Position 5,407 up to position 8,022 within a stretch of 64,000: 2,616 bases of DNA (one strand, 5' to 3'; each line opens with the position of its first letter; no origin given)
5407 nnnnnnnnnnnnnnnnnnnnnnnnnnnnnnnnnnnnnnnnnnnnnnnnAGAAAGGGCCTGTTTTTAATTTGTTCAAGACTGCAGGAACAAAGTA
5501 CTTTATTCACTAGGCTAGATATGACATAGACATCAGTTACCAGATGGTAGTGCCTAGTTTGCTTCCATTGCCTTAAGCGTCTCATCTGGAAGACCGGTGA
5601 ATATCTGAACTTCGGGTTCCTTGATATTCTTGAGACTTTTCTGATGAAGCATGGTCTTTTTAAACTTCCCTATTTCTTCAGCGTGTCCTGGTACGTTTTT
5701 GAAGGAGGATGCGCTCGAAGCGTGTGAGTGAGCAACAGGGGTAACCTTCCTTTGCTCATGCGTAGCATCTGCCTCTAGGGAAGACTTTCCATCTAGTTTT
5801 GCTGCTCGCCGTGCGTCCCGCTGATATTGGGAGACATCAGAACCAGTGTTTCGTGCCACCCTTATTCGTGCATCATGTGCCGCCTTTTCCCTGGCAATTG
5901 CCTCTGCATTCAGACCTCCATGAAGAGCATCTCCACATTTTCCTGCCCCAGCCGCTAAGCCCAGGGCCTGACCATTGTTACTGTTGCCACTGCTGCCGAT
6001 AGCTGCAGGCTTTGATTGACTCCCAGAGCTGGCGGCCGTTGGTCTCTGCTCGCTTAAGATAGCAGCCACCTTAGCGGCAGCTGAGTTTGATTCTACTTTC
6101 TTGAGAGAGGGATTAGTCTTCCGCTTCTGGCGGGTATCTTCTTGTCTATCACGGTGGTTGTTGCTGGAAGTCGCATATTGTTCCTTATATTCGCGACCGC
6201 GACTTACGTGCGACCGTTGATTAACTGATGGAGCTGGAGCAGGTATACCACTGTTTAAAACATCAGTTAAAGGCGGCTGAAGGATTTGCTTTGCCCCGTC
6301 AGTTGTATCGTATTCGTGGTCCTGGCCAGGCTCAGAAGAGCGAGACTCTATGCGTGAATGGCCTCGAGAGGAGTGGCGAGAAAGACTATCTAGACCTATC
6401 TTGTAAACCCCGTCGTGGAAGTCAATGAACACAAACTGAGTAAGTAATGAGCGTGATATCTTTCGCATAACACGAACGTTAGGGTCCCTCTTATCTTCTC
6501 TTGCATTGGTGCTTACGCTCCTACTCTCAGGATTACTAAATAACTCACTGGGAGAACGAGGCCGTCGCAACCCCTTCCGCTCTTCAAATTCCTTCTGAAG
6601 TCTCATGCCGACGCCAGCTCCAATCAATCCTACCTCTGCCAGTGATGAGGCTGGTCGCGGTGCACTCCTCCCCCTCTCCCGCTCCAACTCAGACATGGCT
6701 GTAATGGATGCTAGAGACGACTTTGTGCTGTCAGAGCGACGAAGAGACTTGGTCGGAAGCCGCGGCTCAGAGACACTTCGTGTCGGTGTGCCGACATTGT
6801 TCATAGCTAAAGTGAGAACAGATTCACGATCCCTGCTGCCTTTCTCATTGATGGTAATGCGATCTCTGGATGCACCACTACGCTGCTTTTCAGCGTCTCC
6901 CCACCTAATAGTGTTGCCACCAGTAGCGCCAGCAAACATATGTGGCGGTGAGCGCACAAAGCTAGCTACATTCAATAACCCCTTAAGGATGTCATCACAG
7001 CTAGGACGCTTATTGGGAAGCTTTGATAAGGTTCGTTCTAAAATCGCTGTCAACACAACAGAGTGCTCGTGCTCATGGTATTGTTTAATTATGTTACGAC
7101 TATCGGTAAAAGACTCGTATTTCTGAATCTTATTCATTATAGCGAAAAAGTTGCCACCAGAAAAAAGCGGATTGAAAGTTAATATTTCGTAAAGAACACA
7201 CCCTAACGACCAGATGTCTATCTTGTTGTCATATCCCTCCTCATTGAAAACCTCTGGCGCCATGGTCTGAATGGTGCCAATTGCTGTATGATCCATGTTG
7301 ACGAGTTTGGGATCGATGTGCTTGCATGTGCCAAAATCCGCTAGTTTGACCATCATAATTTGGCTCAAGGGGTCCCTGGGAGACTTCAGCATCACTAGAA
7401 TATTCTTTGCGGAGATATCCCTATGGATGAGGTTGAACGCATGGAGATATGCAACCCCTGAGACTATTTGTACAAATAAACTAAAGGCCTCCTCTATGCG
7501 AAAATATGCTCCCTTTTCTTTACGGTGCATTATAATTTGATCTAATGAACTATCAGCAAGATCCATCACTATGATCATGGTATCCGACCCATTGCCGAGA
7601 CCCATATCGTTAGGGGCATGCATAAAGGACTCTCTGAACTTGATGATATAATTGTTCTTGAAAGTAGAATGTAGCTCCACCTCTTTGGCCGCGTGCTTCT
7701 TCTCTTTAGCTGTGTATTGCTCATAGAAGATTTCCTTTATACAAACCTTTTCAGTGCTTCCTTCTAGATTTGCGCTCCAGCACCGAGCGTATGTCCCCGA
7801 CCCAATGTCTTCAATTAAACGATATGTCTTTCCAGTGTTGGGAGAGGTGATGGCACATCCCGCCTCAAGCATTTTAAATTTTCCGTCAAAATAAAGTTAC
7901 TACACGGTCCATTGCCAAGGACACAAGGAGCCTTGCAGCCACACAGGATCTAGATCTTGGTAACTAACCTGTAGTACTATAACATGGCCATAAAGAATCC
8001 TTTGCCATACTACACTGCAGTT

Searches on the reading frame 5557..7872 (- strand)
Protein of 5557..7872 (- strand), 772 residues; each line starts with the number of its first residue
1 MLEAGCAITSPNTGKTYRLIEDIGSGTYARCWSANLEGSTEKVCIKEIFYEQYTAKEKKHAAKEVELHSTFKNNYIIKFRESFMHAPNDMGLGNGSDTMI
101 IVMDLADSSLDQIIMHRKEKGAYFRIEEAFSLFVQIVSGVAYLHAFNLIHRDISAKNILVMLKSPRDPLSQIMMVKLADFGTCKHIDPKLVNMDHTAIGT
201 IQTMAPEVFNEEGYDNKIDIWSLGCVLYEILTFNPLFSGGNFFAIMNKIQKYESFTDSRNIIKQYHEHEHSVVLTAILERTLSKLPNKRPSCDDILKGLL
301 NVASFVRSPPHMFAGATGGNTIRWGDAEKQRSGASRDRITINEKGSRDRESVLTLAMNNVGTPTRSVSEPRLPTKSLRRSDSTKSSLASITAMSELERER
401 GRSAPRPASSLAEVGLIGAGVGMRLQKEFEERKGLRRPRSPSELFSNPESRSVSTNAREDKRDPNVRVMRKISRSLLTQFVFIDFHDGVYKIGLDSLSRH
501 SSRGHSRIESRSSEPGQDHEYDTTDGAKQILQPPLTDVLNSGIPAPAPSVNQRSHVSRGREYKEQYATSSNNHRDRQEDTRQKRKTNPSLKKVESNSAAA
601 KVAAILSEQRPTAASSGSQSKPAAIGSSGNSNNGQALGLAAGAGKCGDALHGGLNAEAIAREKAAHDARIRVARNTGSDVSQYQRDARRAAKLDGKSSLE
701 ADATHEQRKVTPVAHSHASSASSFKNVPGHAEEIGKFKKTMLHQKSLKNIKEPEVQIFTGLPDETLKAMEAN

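Call 23: search_protein_families(library=pfam, proteins=[window:5557-7872:-], max_evalue=0.00001)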
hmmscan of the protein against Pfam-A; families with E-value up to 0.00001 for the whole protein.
window:5557-7872:- (772 aa): 3 families
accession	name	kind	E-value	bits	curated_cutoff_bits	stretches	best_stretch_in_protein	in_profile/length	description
PF00069.31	Pkinase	-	1.9e-47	162.3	31.7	1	17-297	1-259/263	Protein kinase domain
PF07714.23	PK_Tyr_Ser-Thr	-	3.5e-32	112.2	23.1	1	19-297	3-256/258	Protein tyrosine and serine/threonine kinase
PF17667.7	Pkinase_fungal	-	9.3e-06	25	24.1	1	127-222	286-378/387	Fungal protein kinase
